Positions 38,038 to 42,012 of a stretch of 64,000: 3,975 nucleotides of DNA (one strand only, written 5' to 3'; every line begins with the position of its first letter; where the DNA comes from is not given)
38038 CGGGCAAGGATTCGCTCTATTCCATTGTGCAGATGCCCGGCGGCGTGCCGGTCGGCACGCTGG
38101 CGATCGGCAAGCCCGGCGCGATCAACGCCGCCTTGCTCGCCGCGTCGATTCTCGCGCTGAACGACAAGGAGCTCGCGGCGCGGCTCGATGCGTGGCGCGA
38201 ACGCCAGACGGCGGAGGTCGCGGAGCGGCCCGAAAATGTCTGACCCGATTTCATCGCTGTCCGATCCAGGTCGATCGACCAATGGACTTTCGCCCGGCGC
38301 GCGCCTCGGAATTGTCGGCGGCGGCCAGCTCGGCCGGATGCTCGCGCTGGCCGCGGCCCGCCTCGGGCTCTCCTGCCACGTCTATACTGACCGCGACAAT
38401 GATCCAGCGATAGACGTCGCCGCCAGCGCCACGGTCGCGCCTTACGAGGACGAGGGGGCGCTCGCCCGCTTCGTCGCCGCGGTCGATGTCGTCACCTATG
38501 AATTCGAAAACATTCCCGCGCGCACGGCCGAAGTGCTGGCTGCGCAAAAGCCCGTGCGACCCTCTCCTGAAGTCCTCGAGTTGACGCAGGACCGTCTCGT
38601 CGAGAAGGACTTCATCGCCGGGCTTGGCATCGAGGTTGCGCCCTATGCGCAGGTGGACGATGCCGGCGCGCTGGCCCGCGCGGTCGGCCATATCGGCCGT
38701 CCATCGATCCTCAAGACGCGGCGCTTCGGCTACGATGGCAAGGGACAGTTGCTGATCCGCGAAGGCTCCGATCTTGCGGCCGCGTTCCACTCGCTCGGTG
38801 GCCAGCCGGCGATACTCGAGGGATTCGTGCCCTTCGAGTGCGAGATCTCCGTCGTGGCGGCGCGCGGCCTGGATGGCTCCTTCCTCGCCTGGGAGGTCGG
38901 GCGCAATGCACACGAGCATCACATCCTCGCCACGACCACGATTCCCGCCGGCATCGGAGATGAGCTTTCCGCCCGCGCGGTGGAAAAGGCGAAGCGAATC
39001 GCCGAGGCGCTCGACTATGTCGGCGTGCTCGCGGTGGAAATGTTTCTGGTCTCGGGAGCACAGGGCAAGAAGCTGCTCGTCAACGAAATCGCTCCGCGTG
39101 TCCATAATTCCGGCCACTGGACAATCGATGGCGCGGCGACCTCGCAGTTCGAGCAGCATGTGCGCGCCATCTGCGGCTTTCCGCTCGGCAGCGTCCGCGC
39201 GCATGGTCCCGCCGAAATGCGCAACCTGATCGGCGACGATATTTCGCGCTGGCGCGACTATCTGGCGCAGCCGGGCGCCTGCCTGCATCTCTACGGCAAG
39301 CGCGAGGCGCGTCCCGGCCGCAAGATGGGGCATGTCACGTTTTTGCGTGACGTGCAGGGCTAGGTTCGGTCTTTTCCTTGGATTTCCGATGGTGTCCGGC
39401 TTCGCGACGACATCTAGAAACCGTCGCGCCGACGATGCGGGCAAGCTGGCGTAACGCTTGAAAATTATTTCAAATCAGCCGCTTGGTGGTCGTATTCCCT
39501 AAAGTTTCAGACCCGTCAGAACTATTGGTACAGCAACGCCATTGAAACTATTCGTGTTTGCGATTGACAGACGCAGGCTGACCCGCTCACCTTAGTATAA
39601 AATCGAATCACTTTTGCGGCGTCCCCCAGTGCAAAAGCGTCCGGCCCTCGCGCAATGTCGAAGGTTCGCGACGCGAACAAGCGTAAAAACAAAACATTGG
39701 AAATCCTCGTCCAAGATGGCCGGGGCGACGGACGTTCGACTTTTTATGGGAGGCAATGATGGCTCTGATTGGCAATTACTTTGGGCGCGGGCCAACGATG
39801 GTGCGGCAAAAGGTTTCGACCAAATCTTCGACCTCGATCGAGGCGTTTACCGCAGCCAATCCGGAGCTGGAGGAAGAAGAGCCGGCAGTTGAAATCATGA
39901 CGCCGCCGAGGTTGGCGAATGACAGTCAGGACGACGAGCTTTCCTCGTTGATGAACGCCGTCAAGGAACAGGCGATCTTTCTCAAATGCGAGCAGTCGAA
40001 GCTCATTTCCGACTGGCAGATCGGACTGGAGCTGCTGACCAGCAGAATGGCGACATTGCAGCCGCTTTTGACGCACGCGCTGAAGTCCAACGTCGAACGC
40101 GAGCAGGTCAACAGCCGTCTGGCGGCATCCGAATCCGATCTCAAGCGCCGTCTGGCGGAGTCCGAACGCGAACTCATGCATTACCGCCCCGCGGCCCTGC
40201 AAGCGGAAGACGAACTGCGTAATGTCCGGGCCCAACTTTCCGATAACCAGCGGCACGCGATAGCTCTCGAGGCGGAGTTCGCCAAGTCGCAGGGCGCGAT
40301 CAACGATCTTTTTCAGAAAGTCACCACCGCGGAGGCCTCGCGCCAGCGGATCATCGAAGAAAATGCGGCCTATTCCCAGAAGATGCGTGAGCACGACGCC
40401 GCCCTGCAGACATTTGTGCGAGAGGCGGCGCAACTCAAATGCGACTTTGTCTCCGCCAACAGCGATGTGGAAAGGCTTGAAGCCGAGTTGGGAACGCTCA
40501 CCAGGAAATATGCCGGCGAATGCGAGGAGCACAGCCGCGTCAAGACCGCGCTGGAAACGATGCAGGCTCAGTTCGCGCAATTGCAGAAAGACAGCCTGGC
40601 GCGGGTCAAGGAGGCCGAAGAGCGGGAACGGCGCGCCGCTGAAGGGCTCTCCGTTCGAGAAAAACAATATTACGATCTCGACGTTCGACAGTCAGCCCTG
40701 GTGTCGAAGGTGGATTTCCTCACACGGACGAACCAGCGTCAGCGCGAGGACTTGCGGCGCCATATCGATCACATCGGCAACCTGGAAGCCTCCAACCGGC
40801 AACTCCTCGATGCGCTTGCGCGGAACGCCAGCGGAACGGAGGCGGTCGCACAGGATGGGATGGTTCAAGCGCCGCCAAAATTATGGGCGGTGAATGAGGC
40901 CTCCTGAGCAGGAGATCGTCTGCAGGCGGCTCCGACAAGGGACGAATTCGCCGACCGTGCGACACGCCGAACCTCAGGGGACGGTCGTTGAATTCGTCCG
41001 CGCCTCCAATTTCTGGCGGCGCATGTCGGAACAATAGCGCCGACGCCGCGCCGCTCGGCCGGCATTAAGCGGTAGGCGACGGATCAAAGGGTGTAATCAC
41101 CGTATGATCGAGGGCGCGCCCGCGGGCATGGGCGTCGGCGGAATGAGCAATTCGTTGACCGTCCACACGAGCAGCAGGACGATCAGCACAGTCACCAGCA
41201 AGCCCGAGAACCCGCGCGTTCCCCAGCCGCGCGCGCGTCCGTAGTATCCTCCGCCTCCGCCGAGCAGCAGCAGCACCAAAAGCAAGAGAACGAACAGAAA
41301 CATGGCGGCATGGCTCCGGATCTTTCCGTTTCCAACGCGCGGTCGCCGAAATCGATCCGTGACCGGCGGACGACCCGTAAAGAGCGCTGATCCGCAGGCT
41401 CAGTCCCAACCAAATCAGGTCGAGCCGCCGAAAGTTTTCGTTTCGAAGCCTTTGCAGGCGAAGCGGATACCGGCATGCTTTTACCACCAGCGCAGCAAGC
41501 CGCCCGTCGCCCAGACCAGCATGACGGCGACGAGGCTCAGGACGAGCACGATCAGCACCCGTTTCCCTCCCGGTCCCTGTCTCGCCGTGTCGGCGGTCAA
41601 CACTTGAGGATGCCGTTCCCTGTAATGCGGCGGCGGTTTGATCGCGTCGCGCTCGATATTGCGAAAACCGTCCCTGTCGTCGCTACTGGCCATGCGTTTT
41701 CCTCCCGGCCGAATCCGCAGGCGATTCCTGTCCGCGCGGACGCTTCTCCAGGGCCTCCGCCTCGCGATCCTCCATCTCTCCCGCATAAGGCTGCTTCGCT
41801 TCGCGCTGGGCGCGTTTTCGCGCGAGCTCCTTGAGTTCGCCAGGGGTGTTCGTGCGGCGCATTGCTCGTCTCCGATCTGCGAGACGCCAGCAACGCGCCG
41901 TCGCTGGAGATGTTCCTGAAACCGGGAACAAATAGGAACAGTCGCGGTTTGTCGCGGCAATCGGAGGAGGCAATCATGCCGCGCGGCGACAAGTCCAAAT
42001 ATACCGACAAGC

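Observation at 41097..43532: Island of micro-genes (two DUF3309-like, a 26-aa peptide, three small hypotheticals, DUF4142, a KG-rich stress-like protein) carrying EcfG-type general-stress promoter motifs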

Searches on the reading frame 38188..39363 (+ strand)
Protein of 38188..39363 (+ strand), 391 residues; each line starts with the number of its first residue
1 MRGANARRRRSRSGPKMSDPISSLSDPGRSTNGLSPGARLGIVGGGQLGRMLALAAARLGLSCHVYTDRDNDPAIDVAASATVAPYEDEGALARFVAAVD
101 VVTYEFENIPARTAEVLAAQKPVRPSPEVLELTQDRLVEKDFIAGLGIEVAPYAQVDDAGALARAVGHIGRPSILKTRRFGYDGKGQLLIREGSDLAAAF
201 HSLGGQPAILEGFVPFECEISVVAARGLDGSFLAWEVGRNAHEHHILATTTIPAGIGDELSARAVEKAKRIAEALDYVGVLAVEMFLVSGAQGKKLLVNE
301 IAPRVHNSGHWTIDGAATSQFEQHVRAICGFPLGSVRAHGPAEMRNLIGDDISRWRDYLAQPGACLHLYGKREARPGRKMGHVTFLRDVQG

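Call 9: search_protein_families(library=pfam, proteins=[window:38188-39363:+], max_evalue=0.001)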
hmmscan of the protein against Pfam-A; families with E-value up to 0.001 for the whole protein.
window:38188-39363:+ (391 aa): 4 families
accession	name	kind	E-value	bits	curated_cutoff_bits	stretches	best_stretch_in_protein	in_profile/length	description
PF02222.28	ATP-grasp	-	7.1e-53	179.3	27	1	143-321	3-179/179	ATP-grasp domain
PF22660.2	RS_preATP-grasp-like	-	6.5e-29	100.6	27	1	39-134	3-98/98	Ribonucleotide synthetase preATP-grasp domain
PF17769.7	PurK_C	-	3e-16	59.3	22.6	1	343-388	2-48/56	Phosphoribosylaminoimidazole carboxylase C-terminal domain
PF00291.31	PALP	-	0.00069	19.5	35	0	36-73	54-91/295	Pyridoxal-phosphate dependent enzyme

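Call 16: find_related_loci(query=window:38188-39363:+, collection=genome_contigs, flank=10000)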
Query window:38188-39363:+ (391 aa) in genome_contigs; peptide patterns used: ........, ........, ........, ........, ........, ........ (x = any residue, [..] = any of these).
600 stretches matched a pattern (row limit reached: there are more); 599 encode a relative of the query (tblastn E <= 1e-3); the best 80 are kept; 80 distinct loci.
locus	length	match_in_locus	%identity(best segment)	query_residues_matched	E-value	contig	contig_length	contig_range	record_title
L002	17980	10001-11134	83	24-391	0e+0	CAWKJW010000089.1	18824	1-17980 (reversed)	MAG: uncultured Alphaproteobacteria bacterium isolate MFD04752.bin.3.19 genome assembly, contig: contig_7349, whole geno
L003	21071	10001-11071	79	34-390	0e+0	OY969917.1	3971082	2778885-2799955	MAG: uncultured proteobacterium isolate MFD05580.bin.1.54 genome assembly, chromosome: 1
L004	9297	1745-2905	62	7-386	2e-147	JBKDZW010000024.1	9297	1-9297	MAG: Rhodoblastus sp. isolate VLC_114 c_000000909507, whole genome shotgun sequence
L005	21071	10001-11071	65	34-384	3e-142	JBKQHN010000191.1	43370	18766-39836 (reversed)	MAG: Beijerinckiaceae bacterium isolate BAr1A1B1C__bin_100 BAr1A1B1C_000000358184, whole genome shotgun sequence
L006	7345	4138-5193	62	34-384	2e-141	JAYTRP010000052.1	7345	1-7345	MAG: Hyphomicrobiales bacterium isolate GFS_4809 GFS_4809_51, whole genome shotgun sequence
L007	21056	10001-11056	63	34-384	3e-141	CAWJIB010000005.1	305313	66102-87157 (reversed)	MAG: uncultured Alphaproteobacteria bacterium isolate MFD03726.bin.1.218 genome assembly, contig: contig_27037, whole ge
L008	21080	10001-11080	64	30-387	2e-137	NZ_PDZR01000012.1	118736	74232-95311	Methylocella silvestris strain TVC NODE_12_length_118736_cov_42.6633, whole genome shotgun sequence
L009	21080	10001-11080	62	27-384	2e-136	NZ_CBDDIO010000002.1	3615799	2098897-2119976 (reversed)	MAG: Ancylobacter sp. isolate 71f5eb1e-0a42-4cfc-835c-b85cf43953c5 contig_2, whole genome shotgun sequence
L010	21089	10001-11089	63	30-386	3e-135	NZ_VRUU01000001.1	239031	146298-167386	Methylobacterium sp. WL119 NODE_1_length_239031_cov_14.8299_WL119_spades, whole genome shotgun sequence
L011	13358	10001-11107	60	3-384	5e-133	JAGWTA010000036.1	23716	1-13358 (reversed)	MAG: Hyphomicrobiales bacterium isolate REEB362 contig-150_1832, whole genome shotgun sequence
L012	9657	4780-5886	62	27-388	4e-130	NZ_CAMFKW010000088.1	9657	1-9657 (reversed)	MAG: uncultured Bosea sp. isolate SRR12456161_bin.5_metaWRAP_v1.3_MAG ERZ12289963.1169, whole genome shotgun sequence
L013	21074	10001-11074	61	34-386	8e-129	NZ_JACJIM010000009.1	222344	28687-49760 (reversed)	Methylobacterium fujisawaense strain DSM 5686 Ga0373204_09, whole genome shotgun sequence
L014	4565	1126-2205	63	34-384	3e-130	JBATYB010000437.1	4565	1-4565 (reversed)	MAG: Methylocella sp. isolate MFD10926_ilm_asm_bin23 k127_387975, whole genome shotgun sequence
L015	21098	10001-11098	58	23-388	8e-129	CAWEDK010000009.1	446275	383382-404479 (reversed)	MAG: uncultured Alphaproteobacteria bacterium isolate MFD03066.bin.2.101 genome assembly, contig: contig_15755, whole ge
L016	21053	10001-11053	59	34-384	4e-125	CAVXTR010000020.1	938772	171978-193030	MAG: uncultured Alphaproteobacteria bacterium isolate MFD05513.bin.2.56 genome assembly, contig: contig_8447, whole geno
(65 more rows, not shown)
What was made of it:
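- Host: an uncultured member of the Hyphomicrobiales. purK is 83% and 79% identical to two MAGs and 62-65% to Rhodoblastus, Methylocella and Beijerinckiaceae (call 16).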

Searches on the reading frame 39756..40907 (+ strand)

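Call 3: search_protein_families(library=pfam, proteins=[window:39756-40907:+], max_evalue=1)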
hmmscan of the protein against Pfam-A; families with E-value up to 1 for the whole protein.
window:39756-40907:+ (383 aa): 4 families
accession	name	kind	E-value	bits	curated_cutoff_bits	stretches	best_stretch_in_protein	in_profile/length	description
PF10473.14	CENP-F_leu_zip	-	0.017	15.6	34.5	1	148-277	6-139/140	Leucine-rich repeats of kinetochore protein Cenp-F/LEK1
PF22216.1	Sas-6_C_CC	-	0.29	11.9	27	0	324-357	24-57/57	Spindle assembly abnormal protein 6 homolog, C-terminal coiled coil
PF18323.6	CSN5_C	-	0.4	11.8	27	1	180-227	14-62/81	Cop9 signalosome subunit 5 C-terminal domain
PF11559.13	ADIP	-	0.77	10.3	34.3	1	214-288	51-124/151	Afadin- and alpha -actinin-Binding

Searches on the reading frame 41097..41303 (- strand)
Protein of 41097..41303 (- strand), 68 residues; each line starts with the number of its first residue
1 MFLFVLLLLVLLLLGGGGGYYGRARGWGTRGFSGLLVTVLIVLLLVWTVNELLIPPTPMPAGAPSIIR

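Call 3: search_protein_families(library=pfam, proteins=[window:41097-41303:-], max_evalue=1)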
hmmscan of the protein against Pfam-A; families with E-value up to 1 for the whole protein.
window:41097-41303:- (68 aa): 3 families
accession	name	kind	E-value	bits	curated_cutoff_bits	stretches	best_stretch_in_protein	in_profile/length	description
PF11752.14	DUF3309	-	4.7e-06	27.1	22.3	1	3-48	3-47/50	Protein of unknown function (DUF3309)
PF06197.19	DUF998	-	0.024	14.7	30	1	3-56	112-158/184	Protein of unknown function (DUF998)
PF13400.11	Tad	-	0.94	10.3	22.3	1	3-24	5-26/47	Putative Flp pilus-assembly TadE/G-like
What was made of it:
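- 41097..41303 (-): g68: 68-aa two-helix membrane protein, weak DUF3309 member. Pfam PF11752 27.1 bits, cut-off 22.3 (call 3).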

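Call 11: search_protein_families(library=ncbifam, proteins=[window:41097-41303:-], max_evalue=1)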
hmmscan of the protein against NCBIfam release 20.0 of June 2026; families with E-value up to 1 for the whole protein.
window:41097-41303:- (68 aa): 1 family
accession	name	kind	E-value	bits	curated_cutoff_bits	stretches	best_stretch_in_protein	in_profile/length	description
NF002728.1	PRK02624.1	equivalog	0.025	14.1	65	1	24-46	20-42/60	photosystem II reaction center phosphoprotein PsbH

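Call 59: list_cluster_members(proteins=[window:41097-41303:-, window:41481-41693:-, window:41683-41862:-, window:41976-42278:+, window:42406-42945:+, window:43034-43186:-, window:43226-43444:-, window:43452-43532:-, window:43452-43580:-])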
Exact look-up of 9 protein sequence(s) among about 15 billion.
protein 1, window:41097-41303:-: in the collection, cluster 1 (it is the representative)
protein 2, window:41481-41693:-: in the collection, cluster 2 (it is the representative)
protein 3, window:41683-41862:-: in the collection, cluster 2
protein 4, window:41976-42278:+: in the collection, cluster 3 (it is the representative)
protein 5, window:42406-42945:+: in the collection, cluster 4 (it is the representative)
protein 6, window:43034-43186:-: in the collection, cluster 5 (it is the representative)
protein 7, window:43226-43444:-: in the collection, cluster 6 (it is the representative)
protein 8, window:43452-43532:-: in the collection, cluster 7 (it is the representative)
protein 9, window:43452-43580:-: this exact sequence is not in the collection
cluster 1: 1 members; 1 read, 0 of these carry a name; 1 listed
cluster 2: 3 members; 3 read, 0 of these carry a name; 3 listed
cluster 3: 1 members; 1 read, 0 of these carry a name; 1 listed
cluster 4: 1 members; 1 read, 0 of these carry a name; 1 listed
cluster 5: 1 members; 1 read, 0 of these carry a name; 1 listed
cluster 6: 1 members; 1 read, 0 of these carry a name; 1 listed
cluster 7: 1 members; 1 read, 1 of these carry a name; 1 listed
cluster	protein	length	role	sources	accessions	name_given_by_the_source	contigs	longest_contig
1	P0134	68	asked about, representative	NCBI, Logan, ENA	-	-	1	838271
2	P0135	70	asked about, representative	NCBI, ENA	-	-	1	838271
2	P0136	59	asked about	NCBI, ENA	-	-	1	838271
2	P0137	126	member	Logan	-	-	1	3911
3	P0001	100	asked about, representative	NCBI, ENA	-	-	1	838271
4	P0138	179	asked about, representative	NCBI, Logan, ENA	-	-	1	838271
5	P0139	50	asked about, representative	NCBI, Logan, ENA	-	-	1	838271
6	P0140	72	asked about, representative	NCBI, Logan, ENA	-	-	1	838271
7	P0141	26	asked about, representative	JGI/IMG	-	hypothetical protein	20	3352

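Call 61: find_encoding_contigs(protein=P0137, flank=4000, max_places=3)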
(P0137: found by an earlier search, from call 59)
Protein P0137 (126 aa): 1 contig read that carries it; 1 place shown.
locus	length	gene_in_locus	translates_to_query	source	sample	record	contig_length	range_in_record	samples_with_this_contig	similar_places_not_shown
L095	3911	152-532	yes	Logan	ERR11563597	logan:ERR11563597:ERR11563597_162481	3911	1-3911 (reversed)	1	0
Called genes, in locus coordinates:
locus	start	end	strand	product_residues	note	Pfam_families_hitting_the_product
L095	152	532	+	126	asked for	-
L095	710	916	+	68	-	PF11752:DUF3309 (weak)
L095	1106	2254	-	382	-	-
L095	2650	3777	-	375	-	PF22660:RS_preATP-grasp-like, PF02222:ATP-grasp, PF17769:PurK_C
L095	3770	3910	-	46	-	?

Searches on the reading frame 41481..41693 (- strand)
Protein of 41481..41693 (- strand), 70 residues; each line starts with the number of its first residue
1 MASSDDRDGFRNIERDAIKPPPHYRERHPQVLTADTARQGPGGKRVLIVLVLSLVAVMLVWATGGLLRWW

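Call 3: search_protein_families(library=pfam, proteins=[window:41481-41693:-], max_evalue=1)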
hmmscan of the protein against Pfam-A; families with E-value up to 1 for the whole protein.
window:41481-41693:- (70 aa): 2 families
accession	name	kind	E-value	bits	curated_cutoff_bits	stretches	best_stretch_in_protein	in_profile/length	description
PF01708.21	Gemini_mov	-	0.15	12.2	25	1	21-61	12-52/92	Geminivirus putative movement protein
PF23075.1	zf-C2H2_ZNF462_11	-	0.27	11.6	27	1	23-31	23-31/45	Zinc finger protein 462, C2H2 zinc finger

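Call 11: search_protein_families(library=ncbifam, proteins=[window:41481-41693:-], max_evalue=1)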
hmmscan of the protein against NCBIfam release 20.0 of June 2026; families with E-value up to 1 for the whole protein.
window:41481-41693:- (70 aa): 1 family
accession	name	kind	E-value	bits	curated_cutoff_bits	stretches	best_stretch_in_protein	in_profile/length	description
TIGR02302.1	aProt_lowcomp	hypoth_equivalog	0.23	9.7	394.3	1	16-59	182-226/851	TIGR02302 family protein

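Call 48: search_dna_similar(query=window:41481-41693:-, collection=plasmids, mode=protein, max_rows=15, max_evalue=0.01)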
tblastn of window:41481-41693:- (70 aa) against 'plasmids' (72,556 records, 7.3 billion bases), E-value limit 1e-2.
No match.

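Call 76: search_protein_representatives(protein=window:41481-41693:-)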
Query: 70 residues. Proteins with E-value up to 0.001 (for the whole library): 34; up to 1e-10: 6; up to 1e-30: 0. The best 34 are listed.
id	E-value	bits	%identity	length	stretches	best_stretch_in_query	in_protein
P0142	9.7e-13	64.0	52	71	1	3-65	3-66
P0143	1.5e-12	63.3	56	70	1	8-62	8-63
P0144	1.9e-12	63.0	63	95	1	10-61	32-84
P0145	2.9e-12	62.5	61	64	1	12-67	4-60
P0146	5.9e-11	58.3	56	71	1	8-62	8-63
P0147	6.3e-11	58.2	51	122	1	5-63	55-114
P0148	1.3e-10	57.2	50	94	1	7-60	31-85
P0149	4.9e-10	55.4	55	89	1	11-63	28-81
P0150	7.7e-10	54.8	58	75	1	6-58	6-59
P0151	7.7e-10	54.8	54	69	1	8-63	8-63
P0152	2.8e-09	53.0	61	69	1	8-59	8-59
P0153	2.0e-08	50.3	59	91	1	12-60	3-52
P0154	2.2e-08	50.2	57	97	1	8-60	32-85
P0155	1.8e-07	47.2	49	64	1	12-60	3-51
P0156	1.9e-07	47.2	55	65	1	13-61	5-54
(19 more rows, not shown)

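Call 98: find_encoding_contigs(protein=P0142, flank=3000, max_places=4)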
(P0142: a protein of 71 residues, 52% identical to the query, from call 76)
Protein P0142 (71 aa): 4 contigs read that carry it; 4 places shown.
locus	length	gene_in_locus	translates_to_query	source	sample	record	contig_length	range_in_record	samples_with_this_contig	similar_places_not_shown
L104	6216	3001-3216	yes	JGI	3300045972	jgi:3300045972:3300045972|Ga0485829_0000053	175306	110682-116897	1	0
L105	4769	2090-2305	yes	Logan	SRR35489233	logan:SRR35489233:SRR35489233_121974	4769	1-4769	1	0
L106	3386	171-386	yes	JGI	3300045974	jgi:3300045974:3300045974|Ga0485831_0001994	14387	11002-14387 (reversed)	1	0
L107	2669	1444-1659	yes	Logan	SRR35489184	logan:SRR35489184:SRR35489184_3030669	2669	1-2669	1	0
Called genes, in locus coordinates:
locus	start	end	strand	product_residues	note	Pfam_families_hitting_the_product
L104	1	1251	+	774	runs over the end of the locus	PF00384:Molybdopterin, PF01568:Molydop_binding (weak)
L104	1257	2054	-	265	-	PF02735:Ku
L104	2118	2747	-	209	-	PF03713:DUF305 (faint), PF13628:DUF4142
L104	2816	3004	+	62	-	-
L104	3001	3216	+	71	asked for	-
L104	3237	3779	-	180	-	PF01965:DJ-1_PfpI, PF00117:GATase (weak)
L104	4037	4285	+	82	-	-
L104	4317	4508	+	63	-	-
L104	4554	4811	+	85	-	-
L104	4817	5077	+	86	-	-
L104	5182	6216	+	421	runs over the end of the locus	PF01266:DAO (faint), PF01593:Amino_oxidase, PF01946:Thi4 (weak), PF07992:Pyr_redox_2 (faint), PF13450:NAD_binding_8, PF01593:Amino_oxidase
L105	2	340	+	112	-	?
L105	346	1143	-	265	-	PF02735:Ku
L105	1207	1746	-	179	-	PF03713:DUF305 (faint), PF13628:DUF4142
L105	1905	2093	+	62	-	-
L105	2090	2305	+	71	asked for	-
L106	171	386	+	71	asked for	-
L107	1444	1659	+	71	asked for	-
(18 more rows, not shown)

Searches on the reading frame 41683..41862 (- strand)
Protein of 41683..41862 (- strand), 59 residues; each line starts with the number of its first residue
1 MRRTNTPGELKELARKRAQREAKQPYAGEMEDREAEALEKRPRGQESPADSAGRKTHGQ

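Call 3: search_protein_families(library=pfam, proteins=[window:41683-41862:-], max_evalue=1)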
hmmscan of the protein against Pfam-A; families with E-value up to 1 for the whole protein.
window:41683-41862:- (59 aa): 0 families

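Call 11: search_protein_families(library=ncbifam, proteins=[window:41683-41862:-], max_evalue=1)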
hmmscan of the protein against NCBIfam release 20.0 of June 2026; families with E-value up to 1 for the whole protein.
window:41683-41862:- (59 aa): 0 families

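Call 47: search_dna_similar(query=window:41683-41862:-, collection=plasmids, mode=protein, max_rows=15, max_evalue=0.01)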
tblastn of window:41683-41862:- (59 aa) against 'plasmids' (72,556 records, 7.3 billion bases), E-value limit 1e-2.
No match.
